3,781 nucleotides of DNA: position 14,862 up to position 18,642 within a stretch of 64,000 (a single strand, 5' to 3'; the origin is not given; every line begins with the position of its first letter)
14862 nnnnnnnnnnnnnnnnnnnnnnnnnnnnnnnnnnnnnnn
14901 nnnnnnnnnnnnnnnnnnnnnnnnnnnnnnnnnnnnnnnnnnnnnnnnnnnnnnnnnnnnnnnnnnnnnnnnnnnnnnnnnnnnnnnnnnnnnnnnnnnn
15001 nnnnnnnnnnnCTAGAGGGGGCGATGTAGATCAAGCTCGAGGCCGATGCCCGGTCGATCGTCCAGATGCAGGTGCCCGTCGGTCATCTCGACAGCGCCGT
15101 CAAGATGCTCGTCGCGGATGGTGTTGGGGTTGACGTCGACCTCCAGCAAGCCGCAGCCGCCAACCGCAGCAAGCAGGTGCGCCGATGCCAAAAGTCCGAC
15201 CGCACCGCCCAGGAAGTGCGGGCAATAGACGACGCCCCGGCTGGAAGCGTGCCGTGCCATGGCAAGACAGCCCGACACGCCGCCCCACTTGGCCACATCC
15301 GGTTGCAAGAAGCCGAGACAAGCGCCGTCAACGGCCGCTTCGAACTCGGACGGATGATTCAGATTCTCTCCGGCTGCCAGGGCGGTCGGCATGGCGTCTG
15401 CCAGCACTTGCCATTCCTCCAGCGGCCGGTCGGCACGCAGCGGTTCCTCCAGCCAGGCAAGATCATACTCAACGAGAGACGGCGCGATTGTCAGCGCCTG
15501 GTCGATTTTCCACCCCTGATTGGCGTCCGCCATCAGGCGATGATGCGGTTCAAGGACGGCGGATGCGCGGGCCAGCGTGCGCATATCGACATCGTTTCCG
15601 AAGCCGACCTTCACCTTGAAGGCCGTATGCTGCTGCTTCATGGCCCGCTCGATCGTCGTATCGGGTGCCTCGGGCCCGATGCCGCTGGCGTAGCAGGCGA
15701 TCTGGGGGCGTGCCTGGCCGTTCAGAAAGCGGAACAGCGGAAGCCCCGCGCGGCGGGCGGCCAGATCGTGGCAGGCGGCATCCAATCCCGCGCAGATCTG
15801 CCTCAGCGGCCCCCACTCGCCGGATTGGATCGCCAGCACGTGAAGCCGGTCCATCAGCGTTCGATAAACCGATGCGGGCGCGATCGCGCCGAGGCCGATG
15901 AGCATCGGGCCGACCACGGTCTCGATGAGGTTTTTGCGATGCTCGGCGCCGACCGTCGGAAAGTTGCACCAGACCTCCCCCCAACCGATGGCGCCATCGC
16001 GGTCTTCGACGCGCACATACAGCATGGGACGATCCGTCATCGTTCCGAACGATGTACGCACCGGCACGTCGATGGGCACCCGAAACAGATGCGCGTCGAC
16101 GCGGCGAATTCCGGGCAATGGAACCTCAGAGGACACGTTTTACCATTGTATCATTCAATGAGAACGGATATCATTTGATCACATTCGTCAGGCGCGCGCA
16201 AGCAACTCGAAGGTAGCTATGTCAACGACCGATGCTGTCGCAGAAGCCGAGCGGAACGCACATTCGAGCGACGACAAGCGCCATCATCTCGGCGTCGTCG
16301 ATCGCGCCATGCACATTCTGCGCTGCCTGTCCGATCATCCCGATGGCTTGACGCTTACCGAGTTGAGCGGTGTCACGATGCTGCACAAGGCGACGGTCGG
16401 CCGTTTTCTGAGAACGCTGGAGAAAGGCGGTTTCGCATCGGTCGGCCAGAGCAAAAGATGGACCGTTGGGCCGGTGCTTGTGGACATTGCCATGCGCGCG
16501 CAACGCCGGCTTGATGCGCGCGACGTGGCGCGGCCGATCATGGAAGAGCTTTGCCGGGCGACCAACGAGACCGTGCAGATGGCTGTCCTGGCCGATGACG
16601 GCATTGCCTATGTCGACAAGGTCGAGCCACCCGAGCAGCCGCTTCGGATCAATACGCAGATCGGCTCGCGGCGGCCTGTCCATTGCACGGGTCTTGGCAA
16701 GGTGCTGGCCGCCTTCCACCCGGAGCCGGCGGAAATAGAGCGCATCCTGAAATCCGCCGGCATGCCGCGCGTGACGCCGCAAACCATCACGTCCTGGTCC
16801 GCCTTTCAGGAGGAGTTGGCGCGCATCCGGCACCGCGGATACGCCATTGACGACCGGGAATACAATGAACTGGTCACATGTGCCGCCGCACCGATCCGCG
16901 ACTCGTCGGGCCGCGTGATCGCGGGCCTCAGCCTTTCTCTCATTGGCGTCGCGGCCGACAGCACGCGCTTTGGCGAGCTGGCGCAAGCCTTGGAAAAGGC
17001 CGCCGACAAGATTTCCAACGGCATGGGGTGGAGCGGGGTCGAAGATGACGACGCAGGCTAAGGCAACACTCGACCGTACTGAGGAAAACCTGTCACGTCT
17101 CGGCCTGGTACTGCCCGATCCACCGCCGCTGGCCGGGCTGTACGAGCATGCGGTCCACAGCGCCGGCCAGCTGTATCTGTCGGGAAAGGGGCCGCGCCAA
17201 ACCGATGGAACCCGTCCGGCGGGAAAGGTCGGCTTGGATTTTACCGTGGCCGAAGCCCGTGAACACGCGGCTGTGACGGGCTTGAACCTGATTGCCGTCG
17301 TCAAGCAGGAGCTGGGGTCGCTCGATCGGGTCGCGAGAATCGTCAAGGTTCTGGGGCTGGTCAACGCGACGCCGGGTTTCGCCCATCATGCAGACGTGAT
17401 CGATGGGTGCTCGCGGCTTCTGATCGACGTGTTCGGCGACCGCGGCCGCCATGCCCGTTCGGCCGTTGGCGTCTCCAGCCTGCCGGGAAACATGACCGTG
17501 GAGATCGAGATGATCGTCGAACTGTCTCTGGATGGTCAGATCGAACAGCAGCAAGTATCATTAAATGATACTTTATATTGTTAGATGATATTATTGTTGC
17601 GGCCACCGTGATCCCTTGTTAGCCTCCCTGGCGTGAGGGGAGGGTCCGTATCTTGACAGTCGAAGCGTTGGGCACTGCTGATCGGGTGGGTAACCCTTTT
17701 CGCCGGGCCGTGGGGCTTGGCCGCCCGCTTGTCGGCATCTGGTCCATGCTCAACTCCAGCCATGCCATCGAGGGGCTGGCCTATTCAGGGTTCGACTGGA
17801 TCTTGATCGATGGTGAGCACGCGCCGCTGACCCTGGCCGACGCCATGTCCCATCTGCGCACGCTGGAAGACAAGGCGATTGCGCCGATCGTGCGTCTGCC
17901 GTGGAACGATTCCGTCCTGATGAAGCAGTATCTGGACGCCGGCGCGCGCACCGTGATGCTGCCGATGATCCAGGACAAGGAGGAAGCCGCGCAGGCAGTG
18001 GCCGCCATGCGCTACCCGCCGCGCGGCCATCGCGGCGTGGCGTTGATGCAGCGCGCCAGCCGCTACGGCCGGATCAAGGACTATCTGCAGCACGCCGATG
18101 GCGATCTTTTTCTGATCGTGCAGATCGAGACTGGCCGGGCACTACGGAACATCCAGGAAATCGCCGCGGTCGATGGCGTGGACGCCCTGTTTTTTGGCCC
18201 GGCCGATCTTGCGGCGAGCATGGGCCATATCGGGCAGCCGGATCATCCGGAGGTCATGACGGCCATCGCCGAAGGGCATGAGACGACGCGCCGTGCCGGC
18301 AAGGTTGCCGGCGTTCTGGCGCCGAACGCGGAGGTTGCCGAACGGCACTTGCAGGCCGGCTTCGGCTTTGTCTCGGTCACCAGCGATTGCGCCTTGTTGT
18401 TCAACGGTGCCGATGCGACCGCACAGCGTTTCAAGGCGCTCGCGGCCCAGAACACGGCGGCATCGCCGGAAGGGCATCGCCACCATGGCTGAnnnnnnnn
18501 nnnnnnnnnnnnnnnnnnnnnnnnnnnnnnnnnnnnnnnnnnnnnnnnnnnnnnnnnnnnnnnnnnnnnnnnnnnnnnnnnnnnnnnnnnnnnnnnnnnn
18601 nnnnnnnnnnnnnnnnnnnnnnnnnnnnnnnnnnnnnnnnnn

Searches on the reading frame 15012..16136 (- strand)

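Call 13: search_protein_families(library=pfam, proteins=[window:15012-16136:-], max_evalue=0.001)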
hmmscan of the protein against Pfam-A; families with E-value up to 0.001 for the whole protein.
window:15012-16136:- (374 aa): 2 families
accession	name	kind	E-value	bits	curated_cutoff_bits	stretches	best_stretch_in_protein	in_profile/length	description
PF13378.12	MR_MLE_C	-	2.3e-50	171.8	29.4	1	163-369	7-216/219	Enolase C-terminal domain-like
PF02746.21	MR_MLE_N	-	2.8e-12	47.3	22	1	19-137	8-115/117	Mandelate racemase / muconate lactonizing enzyme, N-terminal domain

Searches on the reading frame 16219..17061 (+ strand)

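Call 17: search_protein_families(library=pfam, proteins=[window:16219-17061:+], max_evalue=0.001)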
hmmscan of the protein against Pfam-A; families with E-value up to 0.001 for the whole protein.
window:16219-17061:+ (280 aa): 3 families
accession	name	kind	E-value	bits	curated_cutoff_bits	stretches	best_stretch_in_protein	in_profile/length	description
PF01614.24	IclR_C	-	9.4e-49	165.7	24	1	96-267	5-174/174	Bacterial transcriptional regulator IclR C-terminal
PF09339.16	HTH_IclR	-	2.2e-13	50.2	22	1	27-73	2-48/52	IclR helix-turn-helix domain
PF01047.28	MarR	-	4.9e-07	30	24.6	1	31-72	6-46/59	MarR family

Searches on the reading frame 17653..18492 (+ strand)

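Call 17: search_protein_families(library=pfam, proteins=[window:17653-18492:+], max_evalue=0.001)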
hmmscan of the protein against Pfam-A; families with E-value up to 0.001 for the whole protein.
window:17653-18492:+ (279 aa): 1 family
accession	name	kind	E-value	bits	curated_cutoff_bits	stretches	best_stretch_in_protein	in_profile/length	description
PF03328.21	HpcH_HpaI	-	3.1e-48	164.4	25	1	27-250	2-219/221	HpcH/HpaI aldolase/citrate lyase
